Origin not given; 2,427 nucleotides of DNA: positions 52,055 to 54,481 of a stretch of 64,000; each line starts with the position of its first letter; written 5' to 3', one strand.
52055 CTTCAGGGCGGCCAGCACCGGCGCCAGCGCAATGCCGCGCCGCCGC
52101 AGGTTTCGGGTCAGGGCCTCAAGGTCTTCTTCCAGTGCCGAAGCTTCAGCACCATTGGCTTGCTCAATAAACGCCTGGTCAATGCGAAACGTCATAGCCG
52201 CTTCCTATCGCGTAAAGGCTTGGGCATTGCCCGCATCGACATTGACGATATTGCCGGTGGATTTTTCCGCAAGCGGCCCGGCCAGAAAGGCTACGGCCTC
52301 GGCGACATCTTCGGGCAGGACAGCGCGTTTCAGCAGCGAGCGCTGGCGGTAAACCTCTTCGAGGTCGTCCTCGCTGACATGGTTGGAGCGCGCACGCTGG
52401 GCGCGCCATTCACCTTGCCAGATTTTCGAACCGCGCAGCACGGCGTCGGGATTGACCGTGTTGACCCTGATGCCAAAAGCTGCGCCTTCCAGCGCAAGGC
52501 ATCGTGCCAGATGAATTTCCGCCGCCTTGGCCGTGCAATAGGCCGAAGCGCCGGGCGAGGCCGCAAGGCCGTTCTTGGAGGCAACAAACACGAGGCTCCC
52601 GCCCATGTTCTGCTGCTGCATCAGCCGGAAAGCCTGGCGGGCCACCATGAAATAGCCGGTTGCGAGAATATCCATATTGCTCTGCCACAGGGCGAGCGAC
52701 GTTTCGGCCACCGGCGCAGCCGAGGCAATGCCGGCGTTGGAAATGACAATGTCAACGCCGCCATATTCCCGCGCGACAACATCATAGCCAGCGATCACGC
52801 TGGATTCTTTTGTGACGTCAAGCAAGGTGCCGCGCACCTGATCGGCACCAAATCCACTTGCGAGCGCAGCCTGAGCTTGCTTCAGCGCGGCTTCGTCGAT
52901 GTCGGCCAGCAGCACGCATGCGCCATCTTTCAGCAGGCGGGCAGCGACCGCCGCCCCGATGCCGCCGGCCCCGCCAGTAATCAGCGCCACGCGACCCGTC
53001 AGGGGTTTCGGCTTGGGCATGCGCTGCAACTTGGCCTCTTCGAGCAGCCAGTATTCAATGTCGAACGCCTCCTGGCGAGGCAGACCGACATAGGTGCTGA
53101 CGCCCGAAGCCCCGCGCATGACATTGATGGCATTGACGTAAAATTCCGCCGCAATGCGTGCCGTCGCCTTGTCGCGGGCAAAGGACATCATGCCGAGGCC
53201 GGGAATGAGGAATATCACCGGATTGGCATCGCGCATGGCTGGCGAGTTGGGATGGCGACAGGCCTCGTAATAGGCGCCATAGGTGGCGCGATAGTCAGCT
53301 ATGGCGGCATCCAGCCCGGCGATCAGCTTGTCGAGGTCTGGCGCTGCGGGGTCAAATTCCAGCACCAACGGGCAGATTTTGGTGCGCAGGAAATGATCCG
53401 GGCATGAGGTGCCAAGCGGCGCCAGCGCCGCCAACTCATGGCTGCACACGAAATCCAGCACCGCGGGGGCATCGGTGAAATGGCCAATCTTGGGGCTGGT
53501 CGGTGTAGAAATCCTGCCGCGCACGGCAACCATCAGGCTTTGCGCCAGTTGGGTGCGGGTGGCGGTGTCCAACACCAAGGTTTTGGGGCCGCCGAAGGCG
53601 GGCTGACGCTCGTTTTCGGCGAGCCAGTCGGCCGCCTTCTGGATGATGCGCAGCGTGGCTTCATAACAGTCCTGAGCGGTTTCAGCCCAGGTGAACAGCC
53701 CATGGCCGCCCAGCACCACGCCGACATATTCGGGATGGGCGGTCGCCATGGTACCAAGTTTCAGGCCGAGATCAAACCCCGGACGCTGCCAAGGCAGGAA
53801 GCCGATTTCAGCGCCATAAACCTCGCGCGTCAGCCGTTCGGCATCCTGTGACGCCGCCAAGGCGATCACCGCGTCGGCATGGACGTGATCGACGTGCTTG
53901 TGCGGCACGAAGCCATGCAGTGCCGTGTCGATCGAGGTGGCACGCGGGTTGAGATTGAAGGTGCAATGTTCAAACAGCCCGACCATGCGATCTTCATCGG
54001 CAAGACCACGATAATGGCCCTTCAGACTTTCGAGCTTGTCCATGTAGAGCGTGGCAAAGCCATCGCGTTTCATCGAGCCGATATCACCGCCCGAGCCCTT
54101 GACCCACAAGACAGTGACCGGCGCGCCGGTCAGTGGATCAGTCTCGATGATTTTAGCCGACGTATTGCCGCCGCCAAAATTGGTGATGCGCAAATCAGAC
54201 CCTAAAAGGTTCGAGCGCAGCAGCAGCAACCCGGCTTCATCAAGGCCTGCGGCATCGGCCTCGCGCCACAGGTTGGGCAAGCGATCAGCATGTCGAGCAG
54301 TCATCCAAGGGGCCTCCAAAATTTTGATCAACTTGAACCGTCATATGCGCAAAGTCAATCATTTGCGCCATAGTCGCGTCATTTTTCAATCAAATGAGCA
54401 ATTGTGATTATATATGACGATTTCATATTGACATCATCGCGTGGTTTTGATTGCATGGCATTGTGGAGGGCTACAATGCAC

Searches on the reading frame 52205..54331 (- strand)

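Call 67: search_protein_families(library=pfam, proteins=[window:52205-54331:-], max_evalue=0.00001)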
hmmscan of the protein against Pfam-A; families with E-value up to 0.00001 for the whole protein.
window:52205-54331:- (708 aa): 4 families
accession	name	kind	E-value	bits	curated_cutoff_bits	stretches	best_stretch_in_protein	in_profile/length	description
PF13561.12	adh_short_C2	-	7.8e-45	153.7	27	1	455-701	3-234/236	Enoyl-(Acyl carrier protein) reductase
PF00106.31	adh_short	-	6.2e-43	147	26.6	1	447-631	1-182/195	short chain dehydrogenase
PF00596.27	Aldolase_II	-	1.9e-13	51.1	22.2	1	46-228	12-174/183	Class II Aldolase and Adducin N-terminal domain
PF08659.16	KR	-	1.8e-07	31.7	22.6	1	449-610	3-161/180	KR domain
